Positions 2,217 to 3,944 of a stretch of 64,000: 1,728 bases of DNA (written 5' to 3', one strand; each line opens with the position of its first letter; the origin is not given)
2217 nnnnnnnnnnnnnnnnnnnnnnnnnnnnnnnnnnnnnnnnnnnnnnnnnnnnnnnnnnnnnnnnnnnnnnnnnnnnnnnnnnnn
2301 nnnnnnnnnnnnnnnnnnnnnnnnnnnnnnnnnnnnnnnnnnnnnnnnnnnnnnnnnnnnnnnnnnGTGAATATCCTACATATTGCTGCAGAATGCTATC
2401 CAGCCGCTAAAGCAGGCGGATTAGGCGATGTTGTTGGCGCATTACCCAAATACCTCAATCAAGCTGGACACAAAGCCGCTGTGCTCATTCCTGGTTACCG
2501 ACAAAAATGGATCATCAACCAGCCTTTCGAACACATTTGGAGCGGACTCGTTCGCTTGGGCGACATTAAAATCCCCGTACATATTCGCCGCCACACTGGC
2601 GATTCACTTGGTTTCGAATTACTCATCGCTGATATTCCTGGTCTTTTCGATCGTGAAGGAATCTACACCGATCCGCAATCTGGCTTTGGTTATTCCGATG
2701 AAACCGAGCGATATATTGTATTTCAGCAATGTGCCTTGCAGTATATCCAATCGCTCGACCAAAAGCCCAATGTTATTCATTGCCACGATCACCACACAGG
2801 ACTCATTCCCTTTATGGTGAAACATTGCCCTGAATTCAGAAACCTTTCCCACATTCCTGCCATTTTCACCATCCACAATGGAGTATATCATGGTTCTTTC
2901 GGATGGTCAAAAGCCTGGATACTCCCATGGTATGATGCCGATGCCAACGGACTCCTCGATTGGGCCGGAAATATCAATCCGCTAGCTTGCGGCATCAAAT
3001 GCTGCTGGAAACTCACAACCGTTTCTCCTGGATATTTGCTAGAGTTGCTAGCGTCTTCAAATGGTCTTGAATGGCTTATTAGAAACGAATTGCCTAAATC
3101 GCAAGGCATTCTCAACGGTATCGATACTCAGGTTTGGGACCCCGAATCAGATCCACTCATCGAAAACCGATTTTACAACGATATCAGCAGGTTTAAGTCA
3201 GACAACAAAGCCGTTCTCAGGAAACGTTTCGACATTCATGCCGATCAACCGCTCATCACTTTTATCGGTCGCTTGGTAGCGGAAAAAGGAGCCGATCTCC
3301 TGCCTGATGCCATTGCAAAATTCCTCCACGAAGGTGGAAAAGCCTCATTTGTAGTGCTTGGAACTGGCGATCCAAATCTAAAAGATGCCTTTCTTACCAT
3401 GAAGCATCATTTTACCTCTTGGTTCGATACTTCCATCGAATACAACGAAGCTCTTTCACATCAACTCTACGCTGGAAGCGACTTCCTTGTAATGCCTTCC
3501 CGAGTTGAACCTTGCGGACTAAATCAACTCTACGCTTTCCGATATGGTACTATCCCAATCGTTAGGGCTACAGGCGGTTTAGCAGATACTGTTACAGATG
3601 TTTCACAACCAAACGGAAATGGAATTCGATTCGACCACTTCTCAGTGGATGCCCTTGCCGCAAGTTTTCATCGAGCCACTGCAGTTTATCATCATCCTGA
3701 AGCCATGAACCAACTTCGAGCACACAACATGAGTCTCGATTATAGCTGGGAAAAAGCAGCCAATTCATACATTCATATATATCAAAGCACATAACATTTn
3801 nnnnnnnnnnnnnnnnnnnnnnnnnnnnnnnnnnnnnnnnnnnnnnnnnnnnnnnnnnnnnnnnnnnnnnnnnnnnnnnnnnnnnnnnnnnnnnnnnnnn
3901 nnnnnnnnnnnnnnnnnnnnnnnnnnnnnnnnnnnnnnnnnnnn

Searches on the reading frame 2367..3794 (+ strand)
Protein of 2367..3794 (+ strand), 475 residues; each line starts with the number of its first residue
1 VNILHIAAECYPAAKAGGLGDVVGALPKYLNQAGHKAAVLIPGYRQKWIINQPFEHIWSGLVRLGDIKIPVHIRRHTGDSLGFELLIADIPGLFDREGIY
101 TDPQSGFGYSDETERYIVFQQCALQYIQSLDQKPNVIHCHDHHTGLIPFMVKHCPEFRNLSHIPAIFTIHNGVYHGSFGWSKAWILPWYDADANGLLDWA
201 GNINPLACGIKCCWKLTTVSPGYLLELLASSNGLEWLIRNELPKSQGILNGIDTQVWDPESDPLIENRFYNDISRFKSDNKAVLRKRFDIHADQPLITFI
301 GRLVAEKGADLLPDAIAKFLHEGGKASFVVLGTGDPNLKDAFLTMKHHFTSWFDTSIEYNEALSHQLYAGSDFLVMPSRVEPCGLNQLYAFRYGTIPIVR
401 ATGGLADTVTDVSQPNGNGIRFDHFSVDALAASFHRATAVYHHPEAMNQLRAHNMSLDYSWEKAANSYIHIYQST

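Call 25: find_homologous_proteins(query=window:2367-3794:+, max_evalue=1e-60)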
Query window:2367-3794:+ (475 aa): 7965 proteins with E <= 1e-60 among 8000 candidates; the best 120 are listed.
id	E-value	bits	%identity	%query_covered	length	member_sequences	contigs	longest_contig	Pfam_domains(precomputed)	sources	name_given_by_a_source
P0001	0.0e+0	1123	99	100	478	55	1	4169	PF00534.27,PF08323.18,PF13439.13,PF13692.13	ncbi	-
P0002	1.7e-263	893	94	87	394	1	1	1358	PF00534.27,PF08323.18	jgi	jgi:starch synthase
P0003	1.3e-254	863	74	100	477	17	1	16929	PF00534.27,PF13579.13,PF08323.18,PF13439.13,PF13692.13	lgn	-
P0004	5.2e-246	835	72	100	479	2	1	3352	PF00534.27,PF13579.13,PF08323.18,PF13439.13,PF13692.13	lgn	-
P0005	9.6e-245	831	71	100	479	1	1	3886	PF00534.27,PF08323.18,PF13439.13,PF13692.13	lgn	-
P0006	9.9e-239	811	71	100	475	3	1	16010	PF00534.27,PF08323.18,PF13439.13,PF13692.13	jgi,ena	-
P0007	1.8e-236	804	70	100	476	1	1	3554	PF00534.27,PF13579.13,PF08323.18,PF13439.13,PF13692.13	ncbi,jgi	jgi:starch synthase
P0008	3.8e-235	799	69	100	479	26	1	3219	PF00534.27,PF08323.18,PF13692.13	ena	-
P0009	1.2e-234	798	69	100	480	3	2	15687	PF00534.27,PF08323.18,PF13439.13,PF13692.13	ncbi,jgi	ncbi:MAG: hypothetical protein RLZZ543_448 [Bacteroidota bacterium]|jgi:starch synthase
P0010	1.3e-234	797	68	100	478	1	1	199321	PF00534.27,PF08323.18,PF13692.13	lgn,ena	-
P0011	1.4e-233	794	69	100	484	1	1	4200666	PF00534.27,PF08323.18,PF13439.13,PF13692.13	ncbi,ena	-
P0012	1.9e-233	794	69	100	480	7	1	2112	PF00534.27,PF08323.18,PF13692.13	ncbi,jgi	jgi:starch synthase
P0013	2.7e-232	790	70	100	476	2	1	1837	PF00534.27,PF08323.18,PF13692.13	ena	-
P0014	1.5e-226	771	68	100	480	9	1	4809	PF00534.27,PF08323.18,PF13439.13,PF13692.13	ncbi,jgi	jgi:starch synthase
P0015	1.5e-222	758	65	100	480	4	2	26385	PF00534.27,PF08323.18,PF13692.13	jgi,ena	-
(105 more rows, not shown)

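Call 26: find_encoding_contigs(protein=P0011, flank=10000, max_places=3)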
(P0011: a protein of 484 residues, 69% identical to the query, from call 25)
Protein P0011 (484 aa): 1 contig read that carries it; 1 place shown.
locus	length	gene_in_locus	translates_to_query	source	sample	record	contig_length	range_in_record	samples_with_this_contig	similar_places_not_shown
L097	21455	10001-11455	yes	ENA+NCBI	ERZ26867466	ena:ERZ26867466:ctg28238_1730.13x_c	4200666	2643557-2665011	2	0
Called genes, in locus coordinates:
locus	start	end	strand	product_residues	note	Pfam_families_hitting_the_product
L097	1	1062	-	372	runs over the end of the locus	PF01612:DNA_pol_A_exo1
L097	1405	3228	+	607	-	PF02518:HATPase_c (weak), PF13589:HATPase_c_3, PF01119:DNA_mis_repair, PF08676:MutL_C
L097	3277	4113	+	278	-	PF01694:Rhomboid, PF08551:DUF1751, PF01694:Rhomboid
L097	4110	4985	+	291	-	PF08551:DUF1751 (weak), PF01694:Rhomboid, PF20216:DUF6576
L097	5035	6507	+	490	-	PF02518:HATPase_c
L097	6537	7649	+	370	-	PF04055:Radical_SAM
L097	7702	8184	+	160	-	PF13404:HTH_AsnC-type, PF13412:HTH_24, PF01037:AsnC_trans_reg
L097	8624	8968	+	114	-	PF04237:YjbR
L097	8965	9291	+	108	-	PF00893:Multi_Drug_Res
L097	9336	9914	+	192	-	PF04367:DUF502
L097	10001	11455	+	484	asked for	PF08323:Glyco_transf_5, PF13439:Glyco_transf_4 (faint), PF00534:Glycos_transf_1, PF13692:Glyco_trans_1_4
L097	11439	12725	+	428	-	PF00483:NTP_transferase, PF25247:LbH_GLGC, PF24894:Hexapep_GlmU (weak), PF25084:LbH_EIF2B (faint), PF25087:GMPPB_C (faint)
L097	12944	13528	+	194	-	PF14730:DUF4468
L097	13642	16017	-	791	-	PF13620:CarboxypepD_reg, PF13715:CarbopepD_reg_2 (faint), PF13620:CarboxypepD_reg (weak), PF18962:Por_Secre_tail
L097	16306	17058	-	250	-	PF00950:ABC-3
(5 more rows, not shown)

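Call 27: find_encoding_contigs(protein=P0003, flank=10000, max_places=3)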
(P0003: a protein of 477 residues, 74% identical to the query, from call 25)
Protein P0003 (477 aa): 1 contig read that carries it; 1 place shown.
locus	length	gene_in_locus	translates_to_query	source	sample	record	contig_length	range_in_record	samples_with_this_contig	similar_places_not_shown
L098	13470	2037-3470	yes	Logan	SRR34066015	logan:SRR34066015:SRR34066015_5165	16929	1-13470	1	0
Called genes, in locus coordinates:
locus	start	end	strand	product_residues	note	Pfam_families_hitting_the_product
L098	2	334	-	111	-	?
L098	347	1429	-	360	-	PF25919:BSH_CusB (faint), PF00364:Biotin_lipoyl (faint), PF25917:BSH_RND, PF25973:BSH_CzcB (weak), PF25944:Beta-barrel_RND, PF25967:RND-MFP_C, PF25989:YknX_C (weak)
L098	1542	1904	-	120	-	-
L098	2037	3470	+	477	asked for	PF08323:Glyco_transf_5, PF13439:Glyco_transf_4 (faint), PF13579:Glyco_trans_4_4 (weak), PF00534:Glycos_transf_1, PF13692:Glyco_trans_1_4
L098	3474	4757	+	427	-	PF00483:NTP_transferase, PF25247:LbH_GLGC, PF24894:Hexapep_GlmU (weak), PF25084:LbH_EIF2B (faint), PF25087:GMPPB_C (faint)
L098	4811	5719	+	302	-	PF01297:ZnuA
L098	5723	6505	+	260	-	PF00005:ABC_tran, PF02463:SMC_N (weak), PF13304:AAA_21 (faint)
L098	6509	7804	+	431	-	PF00950:ABC-3, PF01032:FecCD, PF02742:Fe_dep_repr_C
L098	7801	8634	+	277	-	PF00950:ABC-3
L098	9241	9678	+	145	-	PF22398:DUF6978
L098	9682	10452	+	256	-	PF08861:DUF1828, PF08862:DUF1829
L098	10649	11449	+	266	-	-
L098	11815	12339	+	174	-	PF00300:His_Phos_1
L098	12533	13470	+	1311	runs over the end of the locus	PF07705:CARDB (faint), PF01326:PPDK_N, PF18962:Por_Secre_tail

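Call 28: find_encoding_contigs(protein=P0010, flank=10000, max_places=3)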
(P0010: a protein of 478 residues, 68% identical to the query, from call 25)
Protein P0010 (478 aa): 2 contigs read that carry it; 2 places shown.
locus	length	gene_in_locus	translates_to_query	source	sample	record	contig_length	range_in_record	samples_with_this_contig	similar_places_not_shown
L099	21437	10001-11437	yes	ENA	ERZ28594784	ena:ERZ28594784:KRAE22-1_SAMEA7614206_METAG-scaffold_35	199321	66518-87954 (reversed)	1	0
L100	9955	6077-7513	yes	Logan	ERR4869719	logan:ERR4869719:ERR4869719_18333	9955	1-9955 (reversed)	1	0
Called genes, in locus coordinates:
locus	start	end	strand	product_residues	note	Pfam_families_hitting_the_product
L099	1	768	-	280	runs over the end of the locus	PF00924:MS_channel_2nd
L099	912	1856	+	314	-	PF00056:Ldh_1_N, PF03721:UDPG_MGDP_dh_N (weak), PF02866:Ldh_1_C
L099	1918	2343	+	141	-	PF13650:Asp_protease_2, PF13975:gag-asp_proteas (weak)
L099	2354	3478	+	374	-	PF13439:Glyco_transf_4, PF13477:Glyco_trans_4_2, PF13579:Glyco_trans_4_4, PF20706:GT4-conflict, PF00534:Glycos_transf_1, PF13692:Glyco_trans_1_4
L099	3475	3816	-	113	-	PF01253:SUI1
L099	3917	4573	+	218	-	PF00923:TAL_FSA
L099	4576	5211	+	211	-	PF01300:Sua5_yciO_yrdC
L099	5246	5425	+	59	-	-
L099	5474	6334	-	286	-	-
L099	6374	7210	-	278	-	PF20243:MbnP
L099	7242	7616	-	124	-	-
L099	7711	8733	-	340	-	PF18962:Por_Secre_tail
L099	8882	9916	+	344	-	PF13385:Laminin_G_3, PF18962:Por_Secre_tail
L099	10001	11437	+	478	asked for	PF08323:Glyco_transf_5, PF00534:Glycos_transf_1, PF13692:Glyco_trans_1_4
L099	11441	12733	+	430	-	PF00483:NTP_transferase, PF25247:LbH_GLGC, PF24894:Hexapep_GlmU, PF25084:LbH_EIF2B (faint), PF25087:GMPPB_C (weak)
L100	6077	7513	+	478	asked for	PF08323:Glyco_transf_5, PF00534:Glycos_transf_1, PF13692:Glyco_trans_1_4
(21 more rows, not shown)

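Call 72: find_encoding_contigs(protein=P0001, flank=4000, max_places=10)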
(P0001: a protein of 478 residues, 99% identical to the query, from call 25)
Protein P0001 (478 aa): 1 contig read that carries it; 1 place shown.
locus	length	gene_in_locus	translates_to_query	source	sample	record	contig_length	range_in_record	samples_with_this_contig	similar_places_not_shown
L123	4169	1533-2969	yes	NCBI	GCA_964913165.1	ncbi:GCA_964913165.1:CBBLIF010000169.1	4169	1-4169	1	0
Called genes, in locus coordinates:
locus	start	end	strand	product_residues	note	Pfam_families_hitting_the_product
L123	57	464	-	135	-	-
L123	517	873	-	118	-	-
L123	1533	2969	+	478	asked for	PF08323:Glyco_transf_5, PF13439:Glyco_transf_4 (faint), PF00534:Glycos_transf_1, PF13692:Glyco_trans_1_4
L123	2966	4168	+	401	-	?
